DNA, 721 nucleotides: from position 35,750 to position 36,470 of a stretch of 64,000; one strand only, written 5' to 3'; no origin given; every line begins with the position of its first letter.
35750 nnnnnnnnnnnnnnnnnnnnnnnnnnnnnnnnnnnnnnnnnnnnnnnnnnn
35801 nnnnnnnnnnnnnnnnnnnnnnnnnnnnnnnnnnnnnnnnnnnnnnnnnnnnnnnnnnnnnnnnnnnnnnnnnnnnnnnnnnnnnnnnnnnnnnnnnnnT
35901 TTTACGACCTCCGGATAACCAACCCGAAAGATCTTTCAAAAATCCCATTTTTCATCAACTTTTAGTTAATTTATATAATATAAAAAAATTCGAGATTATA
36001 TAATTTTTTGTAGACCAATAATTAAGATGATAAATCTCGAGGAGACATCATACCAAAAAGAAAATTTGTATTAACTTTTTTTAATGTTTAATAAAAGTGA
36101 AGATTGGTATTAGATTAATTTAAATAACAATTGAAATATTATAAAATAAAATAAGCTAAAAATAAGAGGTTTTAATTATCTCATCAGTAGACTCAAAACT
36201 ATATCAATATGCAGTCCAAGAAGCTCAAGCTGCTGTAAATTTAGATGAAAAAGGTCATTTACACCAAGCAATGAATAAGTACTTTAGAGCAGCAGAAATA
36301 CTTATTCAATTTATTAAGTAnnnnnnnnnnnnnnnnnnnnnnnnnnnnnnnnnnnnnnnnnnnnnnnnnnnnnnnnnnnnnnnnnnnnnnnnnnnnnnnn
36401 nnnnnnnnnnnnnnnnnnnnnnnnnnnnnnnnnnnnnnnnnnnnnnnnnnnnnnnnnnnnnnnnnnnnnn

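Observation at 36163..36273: Vps4 MIT domain is encoded upstream of the first ATG; no canonical start codon in the open frame (probable AUU/AUC initiation)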

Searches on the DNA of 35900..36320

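Call 32: search_rna_families(source=window, start=35900, end=36320, threshold=evalue, max_evalue=10)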
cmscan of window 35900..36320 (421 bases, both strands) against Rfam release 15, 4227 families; matches with E-value up to 10: 2.
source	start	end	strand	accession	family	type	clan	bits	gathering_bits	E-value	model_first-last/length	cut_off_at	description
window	36004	36088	+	RF02644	Spy490380c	Gene; sRNA;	-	22.1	65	2.2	1-96/96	no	S. pyogenes small RNA Spy490380c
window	35982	36054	+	RF02904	AaHKsRNA69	Gene; sRNA;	-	19.2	43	2.2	1-83/83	no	Aggregatibacter sRNA 69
